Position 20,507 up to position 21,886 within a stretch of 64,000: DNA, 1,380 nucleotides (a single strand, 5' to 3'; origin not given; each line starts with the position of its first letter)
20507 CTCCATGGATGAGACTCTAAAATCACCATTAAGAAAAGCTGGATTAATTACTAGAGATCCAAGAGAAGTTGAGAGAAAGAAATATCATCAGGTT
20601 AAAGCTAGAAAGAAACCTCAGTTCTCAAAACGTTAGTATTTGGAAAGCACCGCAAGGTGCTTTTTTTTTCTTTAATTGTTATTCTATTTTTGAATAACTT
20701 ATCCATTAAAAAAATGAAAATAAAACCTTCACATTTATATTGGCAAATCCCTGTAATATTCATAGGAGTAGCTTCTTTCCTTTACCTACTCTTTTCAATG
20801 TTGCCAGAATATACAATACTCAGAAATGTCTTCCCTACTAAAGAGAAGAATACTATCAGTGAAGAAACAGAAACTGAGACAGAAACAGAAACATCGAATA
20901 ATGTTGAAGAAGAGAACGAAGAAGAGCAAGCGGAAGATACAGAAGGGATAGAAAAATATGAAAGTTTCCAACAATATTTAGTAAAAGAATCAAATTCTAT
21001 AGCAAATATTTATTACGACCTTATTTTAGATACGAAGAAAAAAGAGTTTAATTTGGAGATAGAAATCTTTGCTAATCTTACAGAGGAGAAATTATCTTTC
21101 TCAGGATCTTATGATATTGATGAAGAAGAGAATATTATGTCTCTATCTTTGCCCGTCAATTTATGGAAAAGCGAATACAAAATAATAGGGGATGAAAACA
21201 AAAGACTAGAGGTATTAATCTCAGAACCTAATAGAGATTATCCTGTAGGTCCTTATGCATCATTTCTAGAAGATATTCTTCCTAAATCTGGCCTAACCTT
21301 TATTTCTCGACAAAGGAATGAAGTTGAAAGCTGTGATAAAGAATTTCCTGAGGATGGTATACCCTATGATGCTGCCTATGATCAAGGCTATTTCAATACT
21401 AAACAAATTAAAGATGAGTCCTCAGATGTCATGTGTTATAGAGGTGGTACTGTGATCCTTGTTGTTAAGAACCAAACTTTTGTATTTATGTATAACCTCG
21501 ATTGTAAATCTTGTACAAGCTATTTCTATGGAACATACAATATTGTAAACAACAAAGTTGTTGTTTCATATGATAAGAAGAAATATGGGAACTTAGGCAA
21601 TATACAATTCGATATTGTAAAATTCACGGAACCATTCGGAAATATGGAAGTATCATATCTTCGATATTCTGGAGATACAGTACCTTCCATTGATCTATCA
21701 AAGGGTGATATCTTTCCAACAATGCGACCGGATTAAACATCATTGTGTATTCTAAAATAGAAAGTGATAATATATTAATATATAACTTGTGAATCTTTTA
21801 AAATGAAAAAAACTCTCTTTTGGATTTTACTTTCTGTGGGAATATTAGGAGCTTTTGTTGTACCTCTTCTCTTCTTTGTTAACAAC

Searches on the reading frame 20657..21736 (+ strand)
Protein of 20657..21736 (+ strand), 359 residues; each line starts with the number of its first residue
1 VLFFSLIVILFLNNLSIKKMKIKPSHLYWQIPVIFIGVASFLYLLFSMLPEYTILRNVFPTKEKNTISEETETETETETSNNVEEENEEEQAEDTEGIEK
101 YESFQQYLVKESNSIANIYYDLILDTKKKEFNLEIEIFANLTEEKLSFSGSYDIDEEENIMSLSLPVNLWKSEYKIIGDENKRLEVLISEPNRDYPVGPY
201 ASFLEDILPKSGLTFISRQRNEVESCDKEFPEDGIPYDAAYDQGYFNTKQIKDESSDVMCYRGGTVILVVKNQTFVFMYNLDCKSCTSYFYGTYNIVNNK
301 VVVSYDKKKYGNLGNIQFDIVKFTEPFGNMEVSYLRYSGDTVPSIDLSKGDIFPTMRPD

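Call 23: search_protein_families(library=pfam, proteins=[window:20657-21736:+], max_evalue=0.01)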
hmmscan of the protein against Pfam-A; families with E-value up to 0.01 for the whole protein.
window:20657-21736:+ (359 aa): 1 family
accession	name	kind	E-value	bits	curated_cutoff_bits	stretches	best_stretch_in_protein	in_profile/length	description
PF00029.24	Connexin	-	0.0098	16.1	31.3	0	27-108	74-148/225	Connexin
